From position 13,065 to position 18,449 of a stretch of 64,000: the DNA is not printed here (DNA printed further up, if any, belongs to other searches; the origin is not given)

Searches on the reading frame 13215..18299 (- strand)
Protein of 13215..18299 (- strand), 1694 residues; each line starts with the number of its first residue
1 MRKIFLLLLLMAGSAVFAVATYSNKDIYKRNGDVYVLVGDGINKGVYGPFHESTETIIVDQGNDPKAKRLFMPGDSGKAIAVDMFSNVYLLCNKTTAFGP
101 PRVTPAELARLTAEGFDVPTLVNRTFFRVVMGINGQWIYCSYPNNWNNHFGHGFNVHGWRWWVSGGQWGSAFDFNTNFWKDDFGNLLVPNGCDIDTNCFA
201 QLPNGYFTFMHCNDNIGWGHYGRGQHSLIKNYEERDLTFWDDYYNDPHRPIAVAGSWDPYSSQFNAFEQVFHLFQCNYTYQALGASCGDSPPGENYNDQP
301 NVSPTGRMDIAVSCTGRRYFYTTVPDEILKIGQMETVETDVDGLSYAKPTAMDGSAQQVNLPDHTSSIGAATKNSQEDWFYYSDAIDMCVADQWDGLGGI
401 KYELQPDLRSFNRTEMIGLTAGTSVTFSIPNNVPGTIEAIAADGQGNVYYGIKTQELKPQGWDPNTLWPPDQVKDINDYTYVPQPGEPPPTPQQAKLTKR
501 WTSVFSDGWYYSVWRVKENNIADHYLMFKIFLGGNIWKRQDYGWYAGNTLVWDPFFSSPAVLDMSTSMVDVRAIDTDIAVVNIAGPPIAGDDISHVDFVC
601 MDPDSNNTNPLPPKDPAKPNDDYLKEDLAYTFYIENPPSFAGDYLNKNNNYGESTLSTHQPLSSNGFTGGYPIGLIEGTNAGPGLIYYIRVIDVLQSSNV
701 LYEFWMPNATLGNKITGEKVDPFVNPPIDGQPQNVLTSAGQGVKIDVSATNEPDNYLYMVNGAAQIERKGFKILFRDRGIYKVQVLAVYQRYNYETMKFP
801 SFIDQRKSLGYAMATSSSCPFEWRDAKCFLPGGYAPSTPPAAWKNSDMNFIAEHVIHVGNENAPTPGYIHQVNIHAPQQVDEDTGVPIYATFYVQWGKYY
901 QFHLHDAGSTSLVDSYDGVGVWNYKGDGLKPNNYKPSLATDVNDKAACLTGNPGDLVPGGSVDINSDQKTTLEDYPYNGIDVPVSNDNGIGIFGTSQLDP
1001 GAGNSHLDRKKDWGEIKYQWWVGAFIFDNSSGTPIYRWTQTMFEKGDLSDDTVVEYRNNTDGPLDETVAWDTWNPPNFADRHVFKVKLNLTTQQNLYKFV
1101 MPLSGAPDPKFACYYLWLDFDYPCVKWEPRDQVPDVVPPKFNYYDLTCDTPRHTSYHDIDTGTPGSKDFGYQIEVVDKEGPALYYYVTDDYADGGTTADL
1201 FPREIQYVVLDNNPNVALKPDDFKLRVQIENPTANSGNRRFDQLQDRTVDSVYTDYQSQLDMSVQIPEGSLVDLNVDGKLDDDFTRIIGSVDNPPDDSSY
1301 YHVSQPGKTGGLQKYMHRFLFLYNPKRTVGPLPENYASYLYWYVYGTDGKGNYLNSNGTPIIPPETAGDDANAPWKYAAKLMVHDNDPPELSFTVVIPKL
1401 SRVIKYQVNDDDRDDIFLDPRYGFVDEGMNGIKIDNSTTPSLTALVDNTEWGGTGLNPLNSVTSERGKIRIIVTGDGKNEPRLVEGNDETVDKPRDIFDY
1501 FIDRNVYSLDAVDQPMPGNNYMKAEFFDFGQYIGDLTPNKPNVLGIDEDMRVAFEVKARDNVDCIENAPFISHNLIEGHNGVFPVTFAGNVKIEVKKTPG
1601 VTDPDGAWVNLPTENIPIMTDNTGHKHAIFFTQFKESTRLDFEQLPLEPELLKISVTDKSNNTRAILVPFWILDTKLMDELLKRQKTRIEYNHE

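Call 10: search_protein_families(library=pfam, proteins=[window:13215-18299:-], max_evalue=0.01)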
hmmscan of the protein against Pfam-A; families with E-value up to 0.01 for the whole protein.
window:13215-18299:- (1694 aa): 0 families

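Call 25: find_homologous_proteins(query=window:13215-18299:-)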
Query window:13215-18299:- (1694 aa): 4 proteins with E <= 0.001 among 7120 candidates.
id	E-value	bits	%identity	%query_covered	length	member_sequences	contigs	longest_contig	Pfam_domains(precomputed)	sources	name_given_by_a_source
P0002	0.0e+0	3190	79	99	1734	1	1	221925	-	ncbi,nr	ncbi:MAG: hypothetical protein PHW04_01410 [Candidatus Wallbacteria bacterium]|nr:hypothetical prote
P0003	0.0e+0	1508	46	100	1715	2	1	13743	-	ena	-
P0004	0.0e+0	1215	42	99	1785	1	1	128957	-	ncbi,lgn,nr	ncbi:MAG: hypothetical protein PHW04_06440 [Candidatus Wallbacteria bacterium]|nr:hypothetical prote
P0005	2.4e-40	156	24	87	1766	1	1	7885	-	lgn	-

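Call 26: find_encoding_contigs(protein=P0003, flank=10000)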
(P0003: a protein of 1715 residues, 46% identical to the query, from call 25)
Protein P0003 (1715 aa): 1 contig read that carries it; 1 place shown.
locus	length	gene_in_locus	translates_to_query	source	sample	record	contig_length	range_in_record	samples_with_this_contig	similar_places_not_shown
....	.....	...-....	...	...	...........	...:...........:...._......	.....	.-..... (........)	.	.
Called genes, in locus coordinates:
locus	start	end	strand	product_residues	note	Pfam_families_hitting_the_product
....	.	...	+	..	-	?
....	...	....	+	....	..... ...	-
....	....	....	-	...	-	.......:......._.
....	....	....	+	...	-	-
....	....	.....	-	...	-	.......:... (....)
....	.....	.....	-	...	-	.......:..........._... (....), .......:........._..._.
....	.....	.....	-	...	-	-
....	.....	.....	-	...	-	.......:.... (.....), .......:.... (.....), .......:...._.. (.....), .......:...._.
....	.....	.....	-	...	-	-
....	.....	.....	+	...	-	?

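Call 27: find_encoding_contigs(protein=P0004, flank=10000)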
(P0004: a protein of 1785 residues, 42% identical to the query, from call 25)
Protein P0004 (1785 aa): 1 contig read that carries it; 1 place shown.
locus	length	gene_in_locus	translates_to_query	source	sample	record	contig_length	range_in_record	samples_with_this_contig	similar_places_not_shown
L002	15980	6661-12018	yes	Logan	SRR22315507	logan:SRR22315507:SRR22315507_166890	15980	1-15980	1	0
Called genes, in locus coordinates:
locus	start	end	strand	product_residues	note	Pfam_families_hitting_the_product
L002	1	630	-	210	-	?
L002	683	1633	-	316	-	PF00696:AA_kinase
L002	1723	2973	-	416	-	PF00930:DPPIV_N (faint), PF26549:Tricorn_N, PF26550:Tricorn_2nd, PF07676:PD40 (weak), PF26549:Tricorn_N, PF07676:PD40 (weak)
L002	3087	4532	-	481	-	PF04371:PAD_porph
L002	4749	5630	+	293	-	-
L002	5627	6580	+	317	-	-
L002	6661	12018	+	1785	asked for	-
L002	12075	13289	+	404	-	PF13439:Glyco_transf_4, PF13477:Glyco_trans_4_2, PF13579:Glyco_trans_4_4, PF00534:Glycos_transf_1, PF13692:Glyco_trans_1_4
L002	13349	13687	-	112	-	-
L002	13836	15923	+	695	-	PF00009:GTP_EFTU, PF22042:EF-G_D2, PF14492:EFG_III, PF03764:EFG_IV, PF00679:EFG_C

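Call 28: find_encoding_contigs(protein=P0005, flank=10000)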
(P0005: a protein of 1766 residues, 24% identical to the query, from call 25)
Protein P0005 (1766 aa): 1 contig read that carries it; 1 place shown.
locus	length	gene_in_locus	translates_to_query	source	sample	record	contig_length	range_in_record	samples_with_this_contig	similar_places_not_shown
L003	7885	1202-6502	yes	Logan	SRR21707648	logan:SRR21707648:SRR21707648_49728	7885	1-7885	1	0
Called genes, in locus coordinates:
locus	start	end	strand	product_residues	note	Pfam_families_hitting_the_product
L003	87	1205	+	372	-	-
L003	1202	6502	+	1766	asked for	-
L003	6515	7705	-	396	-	PF01139:RtcB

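Call 58: search_solved_structures(query=window:13215-18299:-, max_evalue=1)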
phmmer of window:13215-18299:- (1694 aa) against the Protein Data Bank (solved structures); distinct sequences matched with E-value up to 1: 0.

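Call 59: search_protein_families(library=pfam, proteins=[window:13215-18299:-, L003:1202-6502:+], max_evalue=1)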
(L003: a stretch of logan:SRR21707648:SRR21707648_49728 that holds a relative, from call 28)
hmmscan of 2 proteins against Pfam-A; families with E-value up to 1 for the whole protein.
window:13215-18299:- (1694 aa): 0 families

L003:1202-6502:+ (1766 aa): 0 families

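Call 79: search_protein_families(library=ncbifam, proteins=[window:13215-18299:-], max_evalue=0.1)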
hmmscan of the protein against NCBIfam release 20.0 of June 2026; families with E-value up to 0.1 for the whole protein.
window:13215-18299:- (1694 aa): 0 families

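Call 88: find_related_loci(query=A7, collection=metagenome_contigs, flank=6000)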
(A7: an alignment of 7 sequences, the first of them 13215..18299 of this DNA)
Query A7 (1694 aa) in metagenome_contigs; peptide patterns used: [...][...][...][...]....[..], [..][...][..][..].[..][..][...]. (x = any residue, [..] = any of these).
176 stretches matched a pattern; 12 encode a relative of the query (tblastn E <= 1e-3); 11 distinct loci.
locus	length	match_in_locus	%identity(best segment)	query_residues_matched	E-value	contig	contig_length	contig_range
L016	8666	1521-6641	46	4-1689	0e+0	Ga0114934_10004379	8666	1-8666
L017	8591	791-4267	25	266-1410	2e-54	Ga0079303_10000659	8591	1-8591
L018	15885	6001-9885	25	7-1218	1e-49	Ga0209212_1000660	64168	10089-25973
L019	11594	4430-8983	24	2-1411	5e-45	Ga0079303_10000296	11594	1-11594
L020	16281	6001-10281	24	1-1355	6e-39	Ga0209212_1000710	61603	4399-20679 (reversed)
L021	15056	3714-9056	24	27-1690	1e-56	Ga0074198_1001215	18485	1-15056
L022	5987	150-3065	24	437-1416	1e-36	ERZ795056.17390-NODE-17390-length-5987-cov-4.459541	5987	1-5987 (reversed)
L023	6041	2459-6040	24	6-1160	9e-36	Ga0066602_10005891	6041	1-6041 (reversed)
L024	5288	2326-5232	25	2-883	3e-32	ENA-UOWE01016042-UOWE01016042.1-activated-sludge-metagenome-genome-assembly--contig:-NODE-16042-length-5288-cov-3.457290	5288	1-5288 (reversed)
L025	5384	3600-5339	29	2-450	8e-18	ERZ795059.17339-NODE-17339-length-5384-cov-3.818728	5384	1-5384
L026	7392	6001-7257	32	21-404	1e-13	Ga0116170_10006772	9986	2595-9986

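Call 91: search_protein_families(library=pfam, proteins=[L026:4621-5784:+, L020:4757-5878:+, L023:1300-2418:+, L018:4565-5653:+, L019:3256-4371:+, L021:1456-2535:+, L021:2554-3612:+, L025:1271-2404:+, L025:2401-3552:+, L024:1141-2292:+], max_evalue=0.01)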
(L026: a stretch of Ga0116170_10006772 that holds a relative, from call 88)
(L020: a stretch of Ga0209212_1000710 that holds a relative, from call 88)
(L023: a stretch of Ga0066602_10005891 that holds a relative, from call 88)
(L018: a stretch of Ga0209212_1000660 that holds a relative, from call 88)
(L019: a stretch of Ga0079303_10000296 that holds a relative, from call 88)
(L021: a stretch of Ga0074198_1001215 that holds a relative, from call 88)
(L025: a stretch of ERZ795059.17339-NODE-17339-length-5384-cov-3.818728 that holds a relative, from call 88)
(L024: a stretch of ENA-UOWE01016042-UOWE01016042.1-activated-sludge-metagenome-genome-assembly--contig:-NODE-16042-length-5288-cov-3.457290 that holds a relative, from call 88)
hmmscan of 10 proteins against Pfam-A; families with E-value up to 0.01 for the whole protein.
L026:4621-5784:+ (387 aa): 0 families

L020:4757-5878:+ (373 aa): 1 family
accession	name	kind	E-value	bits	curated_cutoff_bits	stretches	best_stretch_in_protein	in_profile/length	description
PF19831.4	DUF6312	-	0.0055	17.4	27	1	150-225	20-95/98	Family of unknown function (DUF6312)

L023:1300-2418:+ (372 aa): 0 families

L018:4565-5653:+ (362 aa): 0 families

L019:3256-4371:+ (371 aa): 2 families
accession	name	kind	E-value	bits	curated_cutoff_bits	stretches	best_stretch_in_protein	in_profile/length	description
PF10481.14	CENP-F_N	-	0.0017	18.6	37.7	1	91-193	98-200/304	Cenp-F N-terminal domain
PF11336.14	DUF3138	-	0.0036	16.5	27.3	1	88-193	4-107/525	Protein of unknown function (DUF3138)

L021:1456-2535:+ (359 aa): 1 family
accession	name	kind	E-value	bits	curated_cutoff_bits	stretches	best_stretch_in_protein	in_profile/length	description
PF12325.13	TMF_TATA_bd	-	0.0022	18.6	29.1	1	103-172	18-87/115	TATA element modulatory factor 1 TATA binding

L021:2554-3612:+ (352 aa): 1 family
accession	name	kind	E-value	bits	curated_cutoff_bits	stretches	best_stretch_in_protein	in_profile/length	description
PF06068.19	TIP49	-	0.0086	15.7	23.8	0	66-145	81-160/347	TIP49 P-loop domain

L025:1271-2404:+ (377 aa): 7 families
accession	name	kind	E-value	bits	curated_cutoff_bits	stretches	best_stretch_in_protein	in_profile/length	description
PF16526.10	CLZ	-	0.00062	20.5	26.7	0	152-187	22-57/71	C-terminal leucine zipper domain of cyclic nucleotide-gated channels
PF25610.1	HR1_TOCA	-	0.0019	18.9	27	1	114-185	18-84/90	TOCA family HR1 domain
PF08614.16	ATG16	-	0.003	18.2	33.7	1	92-189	4-102/200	Autophagy protein 16 (ATG16)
PF02403.27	Seryl_tRNA_N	-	0.0033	18.1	28.2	1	90-182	14-102/108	Seryl-tRNA synthetase N-terminal domain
PF12325.13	TMF_TATA_bd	-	0.0036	17.8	29.1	1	110-184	13-87/115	TATA element modulatory factor 1 TATA binding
PF06698.16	DUF1192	-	0.0046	17.5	25.5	0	158-179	24-45/58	Protein of unknown function (DUF1192)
PF16240.10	DUF4899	-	0.01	15.5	25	0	77-140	179-243/283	Domain of unknown function (DUF4899)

L025:2401-3552:+ (383 aa): 1 family
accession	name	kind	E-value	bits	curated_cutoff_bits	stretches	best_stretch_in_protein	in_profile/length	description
PF07798.16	CCDC90-like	-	0.00035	20.9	33.5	0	108-195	74-151/175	Coiled-coil domain-containing protein 90-like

L024:1141-2292:+ (383 aa): 0 families
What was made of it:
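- None of 10 further giant-linked family members hits OmpH at E<=0.01 (call 91). There were 0 of 10 OmpH hits in another subgroup (call 91).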

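Call 99: search_protein_families(library=pfam, proteins=[L026:1282-1977:+, L026:2025-2957:+, L026:2954-4588:+, L019:1051-3033:+, L018:1278-2744:-, L018:2741-3625:-, L018:3688-4269:-, L020:2533-3399:-, L021:31-1122:-, L023:1-1034:-], max_evalue=0.001)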
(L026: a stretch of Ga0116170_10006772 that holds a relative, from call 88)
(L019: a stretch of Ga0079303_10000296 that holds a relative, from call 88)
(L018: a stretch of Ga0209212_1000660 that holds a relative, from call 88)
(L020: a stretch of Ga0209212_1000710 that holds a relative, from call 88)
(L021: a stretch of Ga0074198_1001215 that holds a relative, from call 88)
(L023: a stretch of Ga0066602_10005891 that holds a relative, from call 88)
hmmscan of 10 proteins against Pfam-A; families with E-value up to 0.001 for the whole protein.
L026:1282-1977:+ (231 aa): 1 family
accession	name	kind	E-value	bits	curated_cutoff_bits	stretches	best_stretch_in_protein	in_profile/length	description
PF13386.12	DsbD_2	-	8.4e-16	58.9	24.9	1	21-211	2-195/199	Cytochrome C biogenesis protein transmembrane region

L026:2025-2957:+ (310 aa): 2 families
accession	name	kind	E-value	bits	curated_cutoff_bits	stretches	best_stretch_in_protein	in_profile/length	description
PF04015.17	DUF362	-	3e-46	158.5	24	1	76-272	1-199/200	Domain of unknown function (DUF362)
PF10518.14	TAT_signal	-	0.00059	20.1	22.7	1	2-21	1-20/21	TAT (twin-arginine translocation) pathway signal sequence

L026:2954-4588:+ (544 aa): 15 families
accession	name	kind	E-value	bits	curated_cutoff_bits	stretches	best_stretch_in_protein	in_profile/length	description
PF00037.32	Fer4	-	2.4e-22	78.2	21.1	1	346-364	6-24/24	4Fe-4S binding domain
PF12838.12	Fer4_7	-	3.1e-20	72.8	27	2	347-402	1-52/52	4Fe-4S dicluster domain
PF13187.11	Fer4_9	-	7.4e-18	64.8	27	2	347-402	1-51/52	4Fe-4S dicluster domain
PF12801.12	Fer4_5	-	5e-16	58.8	22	2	54-95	5-47/48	4Fe-4S binding domain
PF14697.11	Fer4_21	-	4.4e-15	56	35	1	437-480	10-53/59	4Fe-4S dicluster domain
PF13484.11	Fer4_16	-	1.2e-14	55.3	30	0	390-412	4-28/66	4Fe-4S double cluster binding domain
PF12837.12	Fer4_6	-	4.2e-14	52.2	25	0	245-263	3-21/24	4Fe-4S binding domain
PF25160.1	LdpA_Fe-S-bd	-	1e-12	48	27.6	1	437-480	4-40/49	LdpA Fe-S cluster-binding domain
PF13183.11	Fer4_8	-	1.2e-09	39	27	0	250-362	4-68/68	4Fe-4S dicluster domain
PF13237.11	Fer4_10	-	5e-09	36.4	25.5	2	221-262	4-53/53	4Fe-4S dicluster domain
PF12797.12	Fer4_2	-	3.3e-08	33.4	24.5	0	467-479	9-21/22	4Fe-4S binding domain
PF12798.12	Fer4_3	-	3e-07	31.2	27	0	251-263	1-13/15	4Fe-4S binding domain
PF13534.11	Fer4_17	-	3.4e-05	24.7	22.2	0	467-511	1-39/61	4Fe-4S dicluster domain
PF12800.12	Fer4_4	-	8.7e-05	23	24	0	346-361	2-17/17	4Fe-4S binding domain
PF13746.11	Fer4_18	-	0.00019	22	27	0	345-369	58-82/114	4Fe-4S dicluster domain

L019:1051-3033:+ (660 aa): 0 families

L018:1278-2744:- (488 aa): 2 families
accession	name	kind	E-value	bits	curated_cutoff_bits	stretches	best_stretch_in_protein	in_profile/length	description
PF01171.26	ATP_bind_3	-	1e-48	165.9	27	1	24-205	1-181/182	PP-loop family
PF11734.13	TilS_C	-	4.9e-05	23.1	22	1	404-469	3-66/74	TilS substrate C-terminal domain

L018:2741-3625:- (294 aa): 7 families
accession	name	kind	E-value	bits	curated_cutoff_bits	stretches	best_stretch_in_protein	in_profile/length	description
PF00881.29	Nitroreductase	-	2.4e-24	86.9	23.5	1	86-271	1-167/167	Nitroreductase family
PF14512.11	TM1586_NiRdase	-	1.7e-08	34.8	27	0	213-277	80-138/215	Putative TM nitroreductase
PF12838.12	Fer4_7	-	4e-06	27.6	27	1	8-58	1-52/52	4Fe-4S dicluster domain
PF12837.12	Fer4_6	-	4.5e-06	26.8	25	1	2-24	2-24/24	4Fe-4S binding domain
PF13187.11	Fer4_9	-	8.9e-06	26.1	27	1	8-59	1-52/52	4Fe-4S dicluster domain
PF13484.11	Fer4_16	-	0.00015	22.9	30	0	43-62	1-20/66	4Fe-4S double cluster binding domain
PF00037.32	Fer4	-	0.00031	20.9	21.1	1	2-24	1-23/24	4Fe-4S binding domain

L018:3688-4269:- (193 aa): 0 families

L020:2533-3399:- (288 aa): 0 families

L021:31-1122:- (363 aa): 2 families
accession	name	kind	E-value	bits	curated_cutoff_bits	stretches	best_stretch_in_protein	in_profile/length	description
PF12072.13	RNase_Y_N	-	1.8e-45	155.3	32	1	11-206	3-201/201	RNase Y N-terminal region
PF00013.35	KH_1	-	1.8e-07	31.3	21.5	1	219-269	7-62/66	KH domain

L023:1-1034:- (344 aa): 2 families
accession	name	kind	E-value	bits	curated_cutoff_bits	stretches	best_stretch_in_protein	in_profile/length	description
PF12072.13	RNase_Y_N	-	1.7e-45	155.4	32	1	12-207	3-201/201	RNase Y N-terminal region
PF00013.35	KH_1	-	8.5e-08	32.3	21.5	1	220-270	7-62/66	KH domain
